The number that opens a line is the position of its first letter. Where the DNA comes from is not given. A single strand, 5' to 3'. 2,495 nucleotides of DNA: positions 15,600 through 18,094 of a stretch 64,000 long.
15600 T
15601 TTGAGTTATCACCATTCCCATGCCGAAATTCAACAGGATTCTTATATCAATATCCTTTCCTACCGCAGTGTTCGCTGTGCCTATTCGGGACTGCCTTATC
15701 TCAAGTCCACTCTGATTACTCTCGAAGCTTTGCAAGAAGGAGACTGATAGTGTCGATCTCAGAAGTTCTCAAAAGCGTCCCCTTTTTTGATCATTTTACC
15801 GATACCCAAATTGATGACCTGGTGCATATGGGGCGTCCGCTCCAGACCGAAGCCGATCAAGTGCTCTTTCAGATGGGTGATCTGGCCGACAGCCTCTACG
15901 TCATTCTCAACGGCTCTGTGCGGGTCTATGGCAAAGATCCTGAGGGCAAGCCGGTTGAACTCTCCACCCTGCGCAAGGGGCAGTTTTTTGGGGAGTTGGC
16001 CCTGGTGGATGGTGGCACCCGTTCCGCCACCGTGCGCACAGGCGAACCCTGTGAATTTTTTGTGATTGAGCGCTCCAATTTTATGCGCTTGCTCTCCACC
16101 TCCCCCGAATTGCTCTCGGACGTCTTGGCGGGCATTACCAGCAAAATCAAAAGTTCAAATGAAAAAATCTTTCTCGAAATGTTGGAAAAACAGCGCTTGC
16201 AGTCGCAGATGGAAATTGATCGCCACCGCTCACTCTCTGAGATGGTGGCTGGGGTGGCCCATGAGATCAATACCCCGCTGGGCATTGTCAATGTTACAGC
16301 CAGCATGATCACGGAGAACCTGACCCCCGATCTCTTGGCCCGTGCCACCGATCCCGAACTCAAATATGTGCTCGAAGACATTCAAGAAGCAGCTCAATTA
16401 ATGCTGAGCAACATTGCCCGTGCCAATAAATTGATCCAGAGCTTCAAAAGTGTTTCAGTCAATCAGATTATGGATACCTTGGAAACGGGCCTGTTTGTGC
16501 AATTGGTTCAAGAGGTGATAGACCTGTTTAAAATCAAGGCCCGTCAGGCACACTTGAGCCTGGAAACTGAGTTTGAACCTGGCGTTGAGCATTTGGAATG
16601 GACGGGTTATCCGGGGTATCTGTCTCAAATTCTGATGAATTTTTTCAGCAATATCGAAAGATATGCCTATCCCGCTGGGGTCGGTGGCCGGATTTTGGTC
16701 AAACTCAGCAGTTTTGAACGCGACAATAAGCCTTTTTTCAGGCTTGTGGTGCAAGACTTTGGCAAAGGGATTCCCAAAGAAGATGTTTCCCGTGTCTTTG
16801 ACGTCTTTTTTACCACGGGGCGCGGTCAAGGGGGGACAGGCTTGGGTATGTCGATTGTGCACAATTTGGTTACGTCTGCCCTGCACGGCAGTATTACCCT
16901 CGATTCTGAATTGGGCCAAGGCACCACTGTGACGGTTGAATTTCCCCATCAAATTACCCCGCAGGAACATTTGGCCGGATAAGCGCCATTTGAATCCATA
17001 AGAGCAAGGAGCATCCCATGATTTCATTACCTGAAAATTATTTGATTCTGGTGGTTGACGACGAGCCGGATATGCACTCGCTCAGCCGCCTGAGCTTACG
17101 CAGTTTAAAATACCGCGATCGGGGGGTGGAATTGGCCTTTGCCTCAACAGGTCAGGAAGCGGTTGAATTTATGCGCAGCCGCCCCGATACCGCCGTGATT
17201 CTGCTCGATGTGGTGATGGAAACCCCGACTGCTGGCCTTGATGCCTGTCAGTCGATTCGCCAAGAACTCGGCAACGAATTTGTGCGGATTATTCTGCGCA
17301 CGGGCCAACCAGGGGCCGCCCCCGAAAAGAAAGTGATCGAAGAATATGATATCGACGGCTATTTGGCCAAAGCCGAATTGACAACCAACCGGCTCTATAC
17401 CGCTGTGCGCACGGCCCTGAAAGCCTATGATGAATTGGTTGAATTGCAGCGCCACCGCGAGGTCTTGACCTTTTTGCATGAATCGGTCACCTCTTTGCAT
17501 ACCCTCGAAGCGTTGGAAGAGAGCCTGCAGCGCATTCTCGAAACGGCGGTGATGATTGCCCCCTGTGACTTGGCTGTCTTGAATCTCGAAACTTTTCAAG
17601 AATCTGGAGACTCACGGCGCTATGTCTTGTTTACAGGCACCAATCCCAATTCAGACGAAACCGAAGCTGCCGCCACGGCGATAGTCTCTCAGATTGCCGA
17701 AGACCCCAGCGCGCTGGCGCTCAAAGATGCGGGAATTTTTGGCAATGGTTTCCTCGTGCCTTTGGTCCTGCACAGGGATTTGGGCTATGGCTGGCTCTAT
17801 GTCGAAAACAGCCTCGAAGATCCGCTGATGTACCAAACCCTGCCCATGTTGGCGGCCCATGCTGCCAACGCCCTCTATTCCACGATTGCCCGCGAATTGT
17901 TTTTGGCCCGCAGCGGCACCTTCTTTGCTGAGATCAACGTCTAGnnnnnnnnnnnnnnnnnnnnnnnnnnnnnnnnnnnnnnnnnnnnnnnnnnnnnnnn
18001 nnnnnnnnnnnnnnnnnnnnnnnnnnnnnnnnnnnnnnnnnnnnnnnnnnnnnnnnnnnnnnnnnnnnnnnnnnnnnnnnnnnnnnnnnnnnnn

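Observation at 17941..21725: Operon linking a TMEM175-like channel, an AlkZ/YcaQ-like DNA glycosylase and a B12-radical-SAM enzyme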

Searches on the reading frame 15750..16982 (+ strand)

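Call 3: search_protein_families(library=pfam, proteins=[window:15750-16982:+], max_evalue=0.01)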
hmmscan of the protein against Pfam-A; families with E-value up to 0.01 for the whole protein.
window:15750-16982:+ (410 aa): 4 families
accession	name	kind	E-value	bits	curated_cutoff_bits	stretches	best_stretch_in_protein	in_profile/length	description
PF00027.35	cNMP_binding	-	2.5e-23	82.3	27.5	1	33-117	4-88/89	Cyclic nucleotide-binding domain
PF02518.31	HATPase_c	-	3.4e-22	79.4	26.4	1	290-401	5-110/111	Histidine kinase-, DNA gyrase B-, and HSP90-like ATPase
PF00512.31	HisKA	-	6.6e-08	32.9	26.9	1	162-220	2-52/66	His Kinase A (phospho-acceptor) domain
PF13581.12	HATPase_c_2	-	0.0016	18.9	27.4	1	299-382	40-114/127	Histidine kinase-like ATPase domain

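Call 4: search_protein_families(library=ncbifam, proteins=[window:15750-16982:+], max_evalue=0.01)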
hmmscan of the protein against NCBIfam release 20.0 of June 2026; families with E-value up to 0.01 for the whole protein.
window:15750-16982:+ (410 aa): 85 families (the best 25 are shown)
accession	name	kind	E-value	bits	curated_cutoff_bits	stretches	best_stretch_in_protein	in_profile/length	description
NF008468.0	PRK11360.1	equivalog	3e-29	101.9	646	1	143-402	376-610/616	two-component system sensor histidine kinase AtoS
NF046044.1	PnpS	equivalog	1e-26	93.9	400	1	163-399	171-390/390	two-component system histidine kinase PnpS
NF007688.0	PRK10364.1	equivalog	1.6e-25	89.8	479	1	147-406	224-457/460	two-component system sensor histidine kinase ZraS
NF033092.0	HK_WalK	equivalog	6.4e-24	84.5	725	1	152-399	364-593/594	cell wall metabolism sensor histidine kinase WalK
TIGR02956.1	TMAO_torS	equivalog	8.4e-24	83.7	676.5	1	119-399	422-681/967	TMAO reductase system sensor histidine kinase/response regulator TorS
NF010411.0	PRK13837.1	equivalog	2.8e-23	81.9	647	1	146-402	433-677/828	two-component system VirA-like sensor kinase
NF052573.1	HisKinEspAMyxo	equivalog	8.6e-23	80.3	1400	1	143-398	364-609/755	serine histidine kinase EspA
TIGR02966.1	phoR_proteo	equivalog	3.6e-21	75.6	334.2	1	155-398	109-333/333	phosphate regulon sensor histidine kinase PhoR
NF047497.1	HK_LIC_12097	equivalog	1.9e-20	72.9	500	1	146-400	134-366/367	LIC_12097 family sensor histidine kinase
NF041735.1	hist_kin_RppB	equivalog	2.9e-20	72.5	400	1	162-399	216-438/438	two-component system sensor histidine kinase RppB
NF038348.1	T2SS_HK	subfamily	8.3e-19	67.4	450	2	287-399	468-572/574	histidine kinase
NF041947.1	LuxQ_Vibrio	equivalog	2.2e-18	65.6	1200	1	163-406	473-702/843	quorum-sensing autoinducer 2 sensor kinase/phosphatase LuxQ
NF047874.1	MASE3_PAS_HK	subfamily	3.8e-18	65.6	560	1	138-406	384-631/655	MASE3 domain-containing sensor histidine kinase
NF008732.0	PRK11753.1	equivalog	5.5e-18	65.2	266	1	18-140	13-136/214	cAMP-activated global transcriptional regulator CRP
NF052574.1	HisKinEspCMyxo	equivalog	5.5e-18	64.5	1200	1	147-400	401-637/785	serine histidine kinase EspC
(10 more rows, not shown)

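Call 56: search_protein_families(library=padloc, proteins=[window:15750-16982:+], max_evalue=0.001)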
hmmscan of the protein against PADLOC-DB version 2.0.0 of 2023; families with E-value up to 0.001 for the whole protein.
window:15750-16982:+ (410 aa): 4 families
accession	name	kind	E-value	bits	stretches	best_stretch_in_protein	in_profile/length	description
PDLC02371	PycTIR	-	3.3e-11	41.1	1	22-140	31-145/288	-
PDLC00731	Effector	-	7.8e-11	39.5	1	22-140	34-148/306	TIR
PDLC00732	Effector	-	1.3e-07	28.8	1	23-141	31-145/301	TIR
PDLC00734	PycC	-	5.4e-06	23.8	1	31-129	36-134/374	Pycsar cyclase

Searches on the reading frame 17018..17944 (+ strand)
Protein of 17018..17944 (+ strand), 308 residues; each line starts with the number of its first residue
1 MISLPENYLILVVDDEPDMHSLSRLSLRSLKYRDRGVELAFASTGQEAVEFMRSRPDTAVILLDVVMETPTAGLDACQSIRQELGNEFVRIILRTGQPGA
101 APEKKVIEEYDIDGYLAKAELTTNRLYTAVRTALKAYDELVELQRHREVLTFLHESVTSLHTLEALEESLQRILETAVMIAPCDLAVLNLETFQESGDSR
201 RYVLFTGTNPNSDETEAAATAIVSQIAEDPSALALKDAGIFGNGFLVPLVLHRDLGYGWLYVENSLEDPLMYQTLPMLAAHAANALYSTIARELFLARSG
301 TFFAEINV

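Call 3: search_protein_families(library=pfam, proteins=[window:17018-17944:+], max_evalue=0.01)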
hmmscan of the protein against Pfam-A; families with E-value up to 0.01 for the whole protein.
window:17018-17944:+ (308 aa): 2 families
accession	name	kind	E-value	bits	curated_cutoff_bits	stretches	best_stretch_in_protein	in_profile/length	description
PF00072.30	Response_reg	-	9e-11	42.4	30.2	1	10-130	1-110/111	Response regulator receiver domain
PF11849.14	DUF3369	-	0.0031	18.3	27.2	1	130-250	1-122/168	Domain of unknown function (DUF3369)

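Call 4: search_protein_families(library=ncbifam, proteins=[window:17018-17944:+], max_evalue=0.01)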
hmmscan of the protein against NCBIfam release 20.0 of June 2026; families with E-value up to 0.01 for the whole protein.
window:17018-17944:+ (308 aa): 17 families
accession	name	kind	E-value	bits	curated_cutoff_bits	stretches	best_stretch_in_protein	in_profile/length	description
NF007708.0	PRK10403.1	equivalog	1.2e-06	28.1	343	1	7-139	6-132/215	nitrate/nitrite response regulator protein NarP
NF053854.1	RespRegPhoBBctds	equivalog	3.3e-06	26.6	270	1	10-135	1-116/225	two-component system response regulator PhoB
NF010076.0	PRK13557.1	subfamily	3.3e-06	25.8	631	1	9-113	417-514/540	histidine kinase famiy protein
NF045944.1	ResRegRpaBCyano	equivalog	3.8e-06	26.4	330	1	11-140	1-118/229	response regulator transcription factor RpaB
NF007982.1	PRK10710.1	equivalog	6e-06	26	380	1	3-139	3-127/235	envelope stress response regulator BaeR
NF053512.1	nitric_RR_NosR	exception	2e-05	23.8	400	1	10-156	1-133/422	response regulator c-di-GMP phosphodiesterase, NosR family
TIGR02154.1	PhoB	equivalog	3e-05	23.5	296.2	1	9-134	4-120/226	phosphate regulon transcriptional regulator PhoB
NF007018.1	PRK09483.1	equivalog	3.6e-05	23.5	280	1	11-134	5-119/217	UvrY/SirA/GacA family response regulator transcription factor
TIGR02915.1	PEP_resp_reg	equivalog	4.7e-05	22.4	502.6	1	10-199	1-174/445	PEP-CTERM-box response regulator transcription factor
NF007005.1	PRK09468.1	equivalog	0.00026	20.5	331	1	7-134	3-119/237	osmolarity response regulator transcription factor OmpR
NF000401.1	vanR-A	exception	0.00039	19.9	500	1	10-165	5-148/231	vancomycin resistance response regulator transcription factor VanR-A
NF050064.1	BlResRespRegCbrR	equivalog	0.00053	19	600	1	35-178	146-280/415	bile resistance response regulator CbrR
NF047785.1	respo_reg_MadR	equivalog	0.00059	19.3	300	1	11-94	4-84/209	MadR family response regulator transcription factor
NF033117.2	vanR_ACDEGLN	exception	0.0008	19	350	1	10-152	1-131/226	VanR-ABDEGLN family response regulator transcription factor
NF052573.1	HisKinEspAMyxo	equivalog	0.00088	17.4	1400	1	10-96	635-714/755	serine histidine kinase EspA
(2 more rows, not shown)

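Call 56: search_protein_families(library=padloc, proteins=[window:17018-17944:+], max_evalue=0.001)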
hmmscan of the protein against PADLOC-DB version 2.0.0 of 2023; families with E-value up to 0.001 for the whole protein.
window:17018-17944:+ (308 aa): 0 families
